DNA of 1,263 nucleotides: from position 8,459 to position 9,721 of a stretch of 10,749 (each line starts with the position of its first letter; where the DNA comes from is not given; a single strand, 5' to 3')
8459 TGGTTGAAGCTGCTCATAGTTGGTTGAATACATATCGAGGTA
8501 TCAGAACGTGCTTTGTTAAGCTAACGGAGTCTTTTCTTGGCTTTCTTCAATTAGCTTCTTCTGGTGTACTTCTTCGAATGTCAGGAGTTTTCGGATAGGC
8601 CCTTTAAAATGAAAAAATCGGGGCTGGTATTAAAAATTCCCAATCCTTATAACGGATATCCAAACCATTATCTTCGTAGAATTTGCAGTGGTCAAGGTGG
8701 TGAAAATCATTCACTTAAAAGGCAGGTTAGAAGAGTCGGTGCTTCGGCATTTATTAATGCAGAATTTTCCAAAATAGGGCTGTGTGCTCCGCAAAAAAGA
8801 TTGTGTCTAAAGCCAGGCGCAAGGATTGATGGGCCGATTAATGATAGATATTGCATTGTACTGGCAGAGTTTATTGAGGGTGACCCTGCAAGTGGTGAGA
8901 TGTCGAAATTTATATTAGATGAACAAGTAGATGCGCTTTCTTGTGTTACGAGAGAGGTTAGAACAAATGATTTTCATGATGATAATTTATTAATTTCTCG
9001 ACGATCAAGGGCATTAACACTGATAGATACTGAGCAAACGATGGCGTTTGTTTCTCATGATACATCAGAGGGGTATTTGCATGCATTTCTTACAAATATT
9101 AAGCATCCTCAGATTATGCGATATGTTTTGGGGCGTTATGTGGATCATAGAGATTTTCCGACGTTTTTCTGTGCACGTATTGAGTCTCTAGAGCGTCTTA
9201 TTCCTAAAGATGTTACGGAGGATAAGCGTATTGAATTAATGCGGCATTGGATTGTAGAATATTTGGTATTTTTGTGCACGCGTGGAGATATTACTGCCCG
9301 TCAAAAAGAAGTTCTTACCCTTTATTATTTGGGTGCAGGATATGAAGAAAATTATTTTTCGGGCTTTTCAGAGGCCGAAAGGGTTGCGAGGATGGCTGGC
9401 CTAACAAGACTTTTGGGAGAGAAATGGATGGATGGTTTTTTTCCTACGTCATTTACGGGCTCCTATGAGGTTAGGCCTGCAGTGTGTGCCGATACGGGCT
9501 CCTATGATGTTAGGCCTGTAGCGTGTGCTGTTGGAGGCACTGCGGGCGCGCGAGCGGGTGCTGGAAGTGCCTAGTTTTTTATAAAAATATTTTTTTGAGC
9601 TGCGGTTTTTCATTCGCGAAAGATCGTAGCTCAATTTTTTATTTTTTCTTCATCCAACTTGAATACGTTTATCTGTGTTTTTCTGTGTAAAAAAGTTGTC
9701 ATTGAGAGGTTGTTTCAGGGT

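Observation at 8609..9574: Unannotatable 321-aa protein with the motif order and spacing of a protein-kinase-like fold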

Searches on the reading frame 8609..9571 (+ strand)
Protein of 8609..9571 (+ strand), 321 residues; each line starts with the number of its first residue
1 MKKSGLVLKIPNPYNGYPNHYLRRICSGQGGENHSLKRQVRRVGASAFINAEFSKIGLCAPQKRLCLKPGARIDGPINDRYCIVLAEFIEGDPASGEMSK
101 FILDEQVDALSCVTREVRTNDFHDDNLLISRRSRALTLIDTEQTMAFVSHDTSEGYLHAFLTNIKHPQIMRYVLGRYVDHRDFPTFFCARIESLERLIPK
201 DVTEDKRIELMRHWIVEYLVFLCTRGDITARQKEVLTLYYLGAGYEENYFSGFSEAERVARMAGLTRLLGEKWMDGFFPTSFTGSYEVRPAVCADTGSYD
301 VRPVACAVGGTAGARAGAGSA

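Call 5: search_protein_families(library=pfam, proteins=[window:8609-9571:+], max_evalue=1)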
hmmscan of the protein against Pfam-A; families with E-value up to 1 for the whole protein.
window:8609-9571:+ (321 aa): 0 families

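Call 6: find_homologous_proteins(query=window:8609-9571:+, max_evalue=0.001)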
Query window:8609-9571:+ (321 aa): 3 proteins with E <= 0.001 among 2801 candidates.
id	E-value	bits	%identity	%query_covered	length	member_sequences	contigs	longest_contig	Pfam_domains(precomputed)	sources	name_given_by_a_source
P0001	6.4e-210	714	97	100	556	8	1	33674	-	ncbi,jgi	jgi:hypothetical protein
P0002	1.3e-44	171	41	79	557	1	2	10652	-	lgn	-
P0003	1.0e-38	151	38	82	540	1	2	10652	-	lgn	-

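Call 7: search_solved_structures(query=window:8609-9571:+, max_evalue=10, show_alignments=2)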
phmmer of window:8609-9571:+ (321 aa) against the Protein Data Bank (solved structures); distinct sequences matched with E-value up to 10: 1.
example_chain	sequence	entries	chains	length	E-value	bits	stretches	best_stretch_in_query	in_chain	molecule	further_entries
7d1b_A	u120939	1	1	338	0.46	12.7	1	230-315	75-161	Leucine aminopeptidase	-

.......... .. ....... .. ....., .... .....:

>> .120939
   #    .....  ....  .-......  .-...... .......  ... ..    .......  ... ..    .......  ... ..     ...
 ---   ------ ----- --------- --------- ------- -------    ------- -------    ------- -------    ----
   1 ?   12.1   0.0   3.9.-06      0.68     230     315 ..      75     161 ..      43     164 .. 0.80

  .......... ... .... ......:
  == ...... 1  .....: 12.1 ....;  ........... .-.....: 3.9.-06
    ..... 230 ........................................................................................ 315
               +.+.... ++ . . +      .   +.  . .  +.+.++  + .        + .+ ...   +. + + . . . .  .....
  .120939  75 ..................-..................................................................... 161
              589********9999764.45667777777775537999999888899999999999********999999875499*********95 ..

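Call 13: find_encoding_contigs(protein=P0001, flank=10000, max_places=6)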
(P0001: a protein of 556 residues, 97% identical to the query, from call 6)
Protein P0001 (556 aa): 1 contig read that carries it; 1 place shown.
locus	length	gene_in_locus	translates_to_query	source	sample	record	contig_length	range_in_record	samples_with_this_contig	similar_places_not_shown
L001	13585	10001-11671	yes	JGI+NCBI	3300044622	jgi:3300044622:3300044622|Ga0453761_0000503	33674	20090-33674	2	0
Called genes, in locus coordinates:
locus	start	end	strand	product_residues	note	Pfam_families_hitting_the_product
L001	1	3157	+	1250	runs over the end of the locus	PF00924:MS_channel_2nd, PF21082:MS_channel_3rd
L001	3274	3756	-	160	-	PF00293:NUDIX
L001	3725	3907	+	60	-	-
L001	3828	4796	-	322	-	-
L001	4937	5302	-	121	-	-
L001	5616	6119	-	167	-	-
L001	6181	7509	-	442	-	PF01145:Band_7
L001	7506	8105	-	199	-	-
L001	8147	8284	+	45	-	-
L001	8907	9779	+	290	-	-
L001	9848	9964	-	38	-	-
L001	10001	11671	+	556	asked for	-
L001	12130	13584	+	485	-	?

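Call 18: search_protein_families(library=ncbifam, proteins=[P0001], max_evalue=0.1)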
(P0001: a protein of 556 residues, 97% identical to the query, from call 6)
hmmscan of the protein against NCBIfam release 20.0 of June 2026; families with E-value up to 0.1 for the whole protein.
P0001 (556 aa): 0 families

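Call 19: list_cluster_members(proteins=[P0001, P0002, P0003])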
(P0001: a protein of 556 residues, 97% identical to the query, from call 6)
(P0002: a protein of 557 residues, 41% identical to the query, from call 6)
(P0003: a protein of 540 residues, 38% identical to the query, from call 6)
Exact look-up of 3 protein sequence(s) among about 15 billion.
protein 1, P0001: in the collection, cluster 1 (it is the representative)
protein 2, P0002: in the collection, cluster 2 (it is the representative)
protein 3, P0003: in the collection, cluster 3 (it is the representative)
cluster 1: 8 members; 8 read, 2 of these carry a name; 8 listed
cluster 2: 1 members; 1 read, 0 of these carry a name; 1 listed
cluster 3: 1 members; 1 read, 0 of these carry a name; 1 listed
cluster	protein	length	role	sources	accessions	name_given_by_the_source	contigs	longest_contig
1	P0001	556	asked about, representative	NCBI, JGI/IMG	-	hypothetical protein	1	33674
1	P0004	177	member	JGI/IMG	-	hypothetical protein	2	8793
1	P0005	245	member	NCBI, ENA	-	-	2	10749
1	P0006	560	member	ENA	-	-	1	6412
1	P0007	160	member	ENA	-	-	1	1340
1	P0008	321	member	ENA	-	-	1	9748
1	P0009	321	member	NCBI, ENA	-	-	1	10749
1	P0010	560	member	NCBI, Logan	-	-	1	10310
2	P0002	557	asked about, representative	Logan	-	-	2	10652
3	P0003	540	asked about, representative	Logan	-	-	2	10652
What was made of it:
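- The ORF is intact, starts with ATG, and is annotated as a separate protein in public records (P0009; call 19).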

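Call 22: find_encoding_contigs(protein=P0002, flank=10000, max_places=4)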
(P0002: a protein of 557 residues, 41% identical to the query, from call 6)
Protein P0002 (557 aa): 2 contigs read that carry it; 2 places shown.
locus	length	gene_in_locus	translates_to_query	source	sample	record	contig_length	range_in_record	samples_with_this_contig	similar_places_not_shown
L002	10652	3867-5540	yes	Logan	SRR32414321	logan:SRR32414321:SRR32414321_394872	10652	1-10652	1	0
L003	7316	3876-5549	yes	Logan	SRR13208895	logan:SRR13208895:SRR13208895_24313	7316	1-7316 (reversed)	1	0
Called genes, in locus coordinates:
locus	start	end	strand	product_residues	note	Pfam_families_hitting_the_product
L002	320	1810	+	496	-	-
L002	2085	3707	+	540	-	-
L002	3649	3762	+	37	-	-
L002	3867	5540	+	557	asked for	-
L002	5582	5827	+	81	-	-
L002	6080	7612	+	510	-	-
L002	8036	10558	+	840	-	PF03477:ATP-cone (weak), PF00317:Ribonuc_red_lgN, PF02867:Ribonuc_red_lgC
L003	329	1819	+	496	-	-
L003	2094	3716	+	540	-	-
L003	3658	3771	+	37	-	-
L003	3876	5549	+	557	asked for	-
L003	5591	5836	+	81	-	-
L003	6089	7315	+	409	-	?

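Call 25: predict_structure(alignment_id=A1)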
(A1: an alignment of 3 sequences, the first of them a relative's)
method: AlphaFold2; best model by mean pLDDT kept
length: 556 residues; sequences in the alignment: 3
mean_pLDDT: 47.1   pTM: 0.40
mean pLDDT of the five models: 47.1, 45.1, 42.7, 41.8, 38.1
residues with pLDDT >= 90: 0; 70-90: 78; 50-70: 119; < 50: 359
segments of 3 or more residues with pLDDT < 50: 1-112, 227-229, 251-297, 324-434, 439-449, 451-464, 477-488, 512-556
pLDDT, mean of each block of 10 residues (from residue 1): 38 30 23 26 32 41 41 39 42 38 29 57 68 74 83 82 77 60 75 81 83 69 56 64 70 41 31 31 39 44 59 58 43 30 32 31 41 36 42 46 42 37 43 47 48 46 49 46 45 55 57 38 23 22 26 27
secondary structure, 60 per line:
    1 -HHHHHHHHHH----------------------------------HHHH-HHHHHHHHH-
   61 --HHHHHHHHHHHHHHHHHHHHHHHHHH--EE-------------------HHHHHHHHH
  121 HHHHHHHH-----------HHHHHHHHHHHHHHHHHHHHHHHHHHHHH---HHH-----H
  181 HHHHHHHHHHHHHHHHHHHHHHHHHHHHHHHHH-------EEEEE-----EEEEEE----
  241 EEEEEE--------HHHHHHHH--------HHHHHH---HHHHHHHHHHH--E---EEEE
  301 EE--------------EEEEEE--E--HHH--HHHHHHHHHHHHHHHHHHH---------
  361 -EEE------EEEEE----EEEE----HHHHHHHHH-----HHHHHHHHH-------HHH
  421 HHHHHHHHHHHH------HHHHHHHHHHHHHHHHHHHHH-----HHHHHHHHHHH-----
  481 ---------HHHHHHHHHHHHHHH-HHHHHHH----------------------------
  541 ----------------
elements in order: H2-11 H46-49 H51-59 H63-88 H112-128 H140-168 H180-213 E221-225 E231-236 E241-246 H255-262 H271-276 H280-290 E297-302 E317-322 H333-351 E362-364 E371-375 E380-383 H388-396 H402-410 H418-432 H439-459 H465-475 H490-504 H506-512
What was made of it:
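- The first model, built from 3 sequences, was poor (pLDDT 47, call 25).
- Tried and rejected: The first AlphaFold2 run with 3 sequences gave pLDDT 47 and was not used (call 25).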

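Call 26: search_protein_representatives(alignment_id=A1)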
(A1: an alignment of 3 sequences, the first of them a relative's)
Query: 3 sequences, 538 profile positions. Proteins with E-value up to 0.001 (for the whole library): 27; up to 1e-10: 21; up to 1e-30: 9. The best 27 are listed.
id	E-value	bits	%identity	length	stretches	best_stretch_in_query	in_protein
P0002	2.1e-252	854.8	-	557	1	1-530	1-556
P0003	7.9e-251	849.6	-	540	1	3-538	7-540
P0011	1.1e-94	334.3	-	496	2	203-481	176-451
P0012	1.6e-86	307.3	-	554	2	194-483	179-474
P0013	3.2e-86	306.3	-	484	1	4-483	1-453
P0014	1.2e-50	188.9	-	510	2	224-477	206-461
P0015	1.9e-36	142.1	-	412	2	189-472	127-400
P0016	3.6e-36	141.2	-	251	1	266-477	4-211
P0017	5.1e-36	140.7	-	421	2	199-472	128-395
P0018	1.1e-29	119.8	-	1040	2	199-491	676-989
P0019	1.3e-24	103.1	-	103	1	456-537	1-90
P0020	5.9e-20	87.6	-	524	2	231-383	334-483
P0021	1.4e-19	86.4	-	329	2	228-380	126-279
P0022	1.8e-19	86.1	-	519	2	213-432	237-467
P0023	2.3e-19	85.7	-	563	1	210-393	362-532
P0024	5.2e-16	74.6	-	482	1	228-383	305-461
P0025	9.6e-14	67.1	-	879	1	242-383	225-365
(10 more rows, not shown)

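Call 28: search_protein_families(library=pfam, alignment_id=A3, max_evalue=0.01)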
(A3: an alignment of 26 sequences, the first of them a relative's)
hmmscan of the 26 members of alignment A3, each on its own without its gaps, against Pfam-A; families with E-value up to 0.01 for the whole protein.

A. member 1, P0001 (556 aa): 0 families

B. families by the number of members that match (of 26 scanned): 1 family
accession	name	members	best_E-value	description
PF06489.16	Orthopox_A49R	1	0.0065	Orthopoxvirus A49R protein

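Call 30: search_solved_structures(query=A3, max_evalue=10, show_alignments=3)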
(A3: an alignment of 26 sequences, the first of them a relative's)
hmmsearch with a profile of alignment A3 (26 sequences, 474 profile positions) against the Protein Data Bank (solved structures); distinct sequences matched with E-value up to 10: 3.
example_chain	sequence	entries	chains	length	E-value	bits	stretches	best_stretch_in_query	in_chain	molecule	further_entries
4k2e_A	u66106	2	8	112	0.084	15.3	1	354-419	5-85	Transcriptional activator HlyU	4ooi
8f2r_A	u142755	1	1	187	0.11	14.9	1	359-448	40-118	COMM domain-containing protein 1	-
8f2u_A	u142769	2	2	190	0.11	14.9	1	359-448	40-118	COMM domain-containing protein 1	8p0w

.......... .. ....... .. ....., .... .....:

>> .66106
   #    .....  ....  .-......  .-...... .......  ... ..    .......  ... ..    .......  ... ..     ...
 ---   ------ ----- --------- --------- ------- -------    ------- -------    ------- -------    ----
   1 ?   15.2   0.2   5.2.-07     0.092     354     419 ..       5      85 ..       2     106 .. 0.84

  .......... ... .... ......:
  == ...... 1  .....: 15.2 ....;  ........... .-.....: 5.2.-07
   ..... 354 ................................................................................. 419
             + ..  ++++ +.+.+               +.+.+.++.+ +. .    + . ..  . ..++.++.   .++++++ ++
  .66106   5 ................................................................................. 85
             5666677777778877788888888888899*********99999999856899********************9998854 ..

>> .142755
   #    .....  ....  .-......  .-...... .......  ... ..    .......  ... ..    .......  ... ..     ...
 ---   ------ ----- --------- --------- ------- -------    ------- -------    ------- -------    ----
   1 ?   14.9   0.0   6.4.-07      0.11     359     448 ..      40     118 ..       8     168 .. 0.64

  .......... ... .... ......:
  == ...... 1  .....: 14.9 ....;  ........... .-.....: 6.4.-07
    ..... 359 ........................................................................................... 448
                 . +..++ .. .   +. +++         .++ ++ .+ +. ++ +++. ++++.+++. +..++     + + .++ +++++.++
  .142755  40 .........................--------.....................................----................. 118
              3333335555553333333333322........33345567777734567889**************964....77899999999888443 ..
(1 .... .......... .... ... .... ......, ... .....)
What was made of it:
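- On Kdo/WaaP (PF06293), RIO1 (PF01163), APH (PF01636), PI3_PI4_kinase (PF00454), ABC1/UbiB (PF03109), HipA: PDB sequence and profile searches found no kinase (calls 7, 30).
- PDB profile search gives only noise (call 30).
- Tried and rejected: PDB sequence search with the single protein and with the family profile gave only noise: HlyU, COMMD1, an aminopeptidase (calls 7, 30).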

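Call 34: find_related_loci(query=A2, collection=genome_contigs, flank=10000)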
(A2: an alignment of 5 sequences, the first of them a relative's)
Query A2 (556 aa) in genome_contigs; peptide patterns used: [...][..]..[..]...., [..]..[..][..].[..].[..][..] (x = any residue, [..] = any of these).
24 stretches matched a pattern; 1 encode a relative of the query (tblastn E <= 1e-3); 1 distinct loci.
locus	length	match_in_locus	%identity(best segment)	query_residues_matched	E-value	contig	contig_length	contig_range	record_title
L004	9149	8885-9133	41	238-322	2e-11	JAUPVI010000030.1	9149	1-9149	MAG: Candidatus Dependentiae bacterium isolate erpe_2018_sw_30hr_WHONDRS-SW48-000095_A_bin.46 scaffold_2234, whole genom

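Call 39: predict_structure(alignment_id=A3)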
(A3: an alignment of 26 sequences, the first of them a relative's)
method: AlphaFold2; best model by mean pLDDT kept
length: 556 residues; sequences in the alignment: 26
mean_pLDDT: 79.5   pTM: 0.79
mean pLDDT of the five models: 79.5, 78.2, 77.4, 76.1, 75.8
residues with pLDDT >= 90: 271; 70-90: 136; 50-70: 83; < 50: 66
segments of 3 or more residues with pLDDT < 50: 28-30, 32-36, 99-104, 106-111, 517-556
pLDDT, mean of each block of 10 residues (from residue 1): 55 59 68 51 69 91 94 92 96 72 43 83 95 97 97 94 87 59 87 95 94 81 69 91 95 87 82 95 97 97 97 97 91 88 90 86 92 92 59 71 89 81 90 92 92 93 90 83 71 72 61 55 36 31 28 30
secondary structure, 60 per line:
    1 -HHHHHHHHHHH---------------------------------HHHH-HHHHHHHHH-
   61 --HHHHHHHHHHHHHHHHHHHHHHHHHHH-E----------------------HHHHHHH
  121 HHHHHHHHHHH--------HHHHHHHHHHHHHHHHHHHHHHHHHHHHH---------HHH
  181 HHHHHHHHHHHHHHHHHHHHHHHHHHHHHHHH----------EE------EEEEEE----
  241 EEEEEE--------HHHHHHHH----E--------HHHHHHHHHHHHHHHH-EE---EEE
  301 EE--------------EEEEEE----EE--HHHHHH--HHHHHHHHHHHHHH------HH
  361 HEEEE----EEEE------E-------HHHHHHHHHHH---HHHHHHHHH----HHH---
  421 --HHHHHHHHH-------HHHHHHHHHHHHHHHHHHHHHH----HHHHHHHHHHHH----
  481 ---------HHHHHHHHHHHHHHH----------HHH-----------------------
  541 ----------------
elements in order: H2-12 H46-49 H51-59 H63-89 H114-131 H140-168 H178-212 E231-236 E241-246 H255-262 H276-291 E298-302 E317-322 H331-336 H339-352 E362-365 E370-373 H388-398 H402-410 H423-431 H439-460 H465-476 H490-504
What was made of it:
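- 8627..8650 (+): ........: the beta3 strand with the conserved ATP-binding Lys candidate (fragment K9 = P0001 K244, codon 8633-8635). It lies in strand 241-246 of the model (call 39).
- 8864..8881 (+): AEFIEG: end of beta5 and the hinge. Strand 317-322 in the model (call 39).
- On Protein-kinase-like (PKL) fold superfamily: AlphaFold2 model with pLDDT 79.5 and pTM 0.79 (call 39).
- The AlphaFold2 model from 26 homologs has pLDDT 79.5 and pTM 0.79, and the core is mostly above 90 (call 39). With 26 sequences the core reaches pLDDT above 90 (call 39).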

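Call 44: fold_search(model_id=the predicted structure, library=pdb)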
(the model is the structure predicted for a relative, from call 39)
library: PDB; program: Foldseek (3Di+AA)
matches with E <= 10: 316; with E <= 0.001: 3
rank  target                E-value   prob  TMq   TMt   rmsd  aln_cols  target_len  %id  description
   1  7udp                  2.8e-04  1.00  0.22  0.30  13.4       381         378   13  Crystal structure of COQ8A-CA157 inhibitor complex in space group C2 (released 2023-01-18)
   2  7udq_B                4.8e-04  1.00  0.23  0.31  15.9       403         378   14  Crystal structure of COQ8A-CA157 inhibitor complex in space group P1 (released 2023-01-18)
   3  7udq_A                5.8e-04  1.00  0.23  0.32  14.2       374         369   13  Crystal structure of COQ8A-CA157 inhibitor complex in space group P1 (released 2023-01-18)
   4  5i35                  1.2e-03  0.98  0.22  0.29  14.7       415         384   13  Structure of the Human mitochondrial kinase COQ8A R611K with AMPPNP (Cerebellar Ataxia and Ubiquinone Deficiency Through (released 2016-08-17)
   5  4ped                  1.5e-03  0.99  0.23  0.31  13.9       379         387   14  Mitochondrial ADCK3 employs an atypical protein kinase-like fold to enable coenzyme Q biosynthes (released 2014-11-19)
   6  4de4_B                1.6e-03  0.99  0.19  0.32  16.0       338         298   10  Crystal structure of aminoglycoside phosphotransferase APH(2")-Id/APH(2")-IVa in complex with HEPES (released 2012-02-08)
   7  3n4t                  2.6e-03  0.96  0.17  0.27  14.6       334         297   10  apo APH(2")-IVa form I (released 2010-06-30)
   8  9qoe_B                2.7e-03  1.00  0.22  0.36  13.4       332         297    9  APH(2'')-Id with a fragment (released 2026-02-11)
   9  4dta_A                2.8e-03  0.99  0.19  0.31  14.7       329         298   12  Crystal Structure of F95M Aminoglycoside-2''-Phosphotransferase Type IVa in Complex with Adenosine (released 2012-03-07)
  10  4dfu_B                3.0e-03  1.00  0.21  0.37  14.1       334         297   10  Inhibition of an antibiotic resistance enzyme: crystal structure of aminoglycoside phosphotransferase APH(2")-ID/APH(2 (released 2012-02-08)
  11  3n4u                  3.0e-03  0.98  0.20  0.32  14.9       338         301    9  app APH(2")-IVa form II (released 2010-06-30)
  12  4dtb_A                4.1e-03  0.99  0.21  0.37  14.7       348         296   10  Crystal Structure of F95Y Aminoglycoside-2''-Phosphotransferase Type IVa in Complex with Guanosine (released 2012-03-07)
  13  3n4v_A                4.1e-03  0.97  0.18  0.30  14.4       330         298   10  apo APH(2")-IVa form III (released 2010-06-30)
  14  9h2z_A                4.1e-03  0.96  0.18  0.29  13.8       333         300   10  Crystal structure of APH(2")-IVa alternate (soaking with EK3-18 inhibitor) (released 2025-02-05)
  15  9qns_A                4.3e-03  0.93  0.18  0.30  15.4       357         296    9  APH(2'')-IVa with a fragment (released 2026-02-11)
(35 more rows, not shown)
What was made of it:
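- On Protein-kinase-like (PKL) fold superfamily: Foldseek top 50 likewise (call 44).
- Closest known: PI3K/PI4K-type lipid kinases. Same: PI3K gamma and PI4K-II beta appear in Foldseek (call 44).
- Closest known: UbiB/COQ8. Same: Best Foldseek E-value (2.8e-4), with about 380 aligned columns covering the N-terminal helices plus the kinase core (call 44).
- Foldseek top hits are COQ8A (2.8e-4), APH(2'') and PI3K/PI4K (call 44). TM-scores are low (call 44).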

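Call 46: find_related_loci(query=A2, collection=viral_contigs, flank=5000)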
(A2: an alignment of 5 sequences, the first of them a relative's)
Query A2 (556 aa) in viral_contigs; peptide patterns used: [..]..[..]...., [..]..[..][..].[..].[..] (x = any residue, [..] = any of these).
7 stretches matched a pattern, but none encodes a relative of the query by tblastn (E <= 1e-3).

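Call 49: find_encoding_contigs(protein=window:8609-9571:+, flank=10000, max_places=6)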
Protein window:8609-9571:+ (321 aa): no gene with exactly this product is on record in the collection.

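Call 54: search_protein_families(library=pfam, alignment_id=A3, max_evalue=10)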
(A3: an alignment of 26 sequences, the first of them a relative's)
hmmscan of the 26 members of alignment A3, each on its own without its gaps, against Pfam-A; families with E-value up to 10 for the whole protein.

A. member 1, P0001 (556 aa): 0 families

B. families by the number of members that match (of 26 scanned): 18 families
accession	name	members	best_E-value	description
PF06489.16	Orthopox_A49R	1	0.0065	Orthopoxvirus A49R protein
PF01311.25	Bac_export_1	1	0.024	Bacterial export proteins, family 1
PF18961.6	DUF5703_N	1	0.055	Domain of unknown function (DUF5703)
PF20787.2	SPP1_GP23-1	1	0.069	SPP1 phage GP23.1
PF13575.12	DUF4135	1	0.1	Domain of unknown function (DUF4135)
PF04551.19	GcpE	1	0.13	GcpE protein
PF18838.6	LPD23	1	0.14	Large polyvalent protein associated domain 23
PF15002.11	ERK-JNK_inhib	1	0.18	ERK and JNK pathways, inhibitor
PF11877.13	DUF3397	1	0.19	Protein of unknown function (DUF3397)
PF20149.4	DUF6532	1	0.2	Domain of unknown function (DUF6532)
PF10281.14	Ish1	1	0.23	Putative nuclear envelope organisation protein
PF07275.16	ArdA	1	0.23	Antirestriction protein (ArdA)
PF23361.1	BBS7_pf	1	0.25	BBS7 platform domain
PF21238.2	Pus10_C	1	0.28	Pus10, C-terminal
PF12434.13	Malate_DH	1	0.3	Malate dehydrogenase enzyme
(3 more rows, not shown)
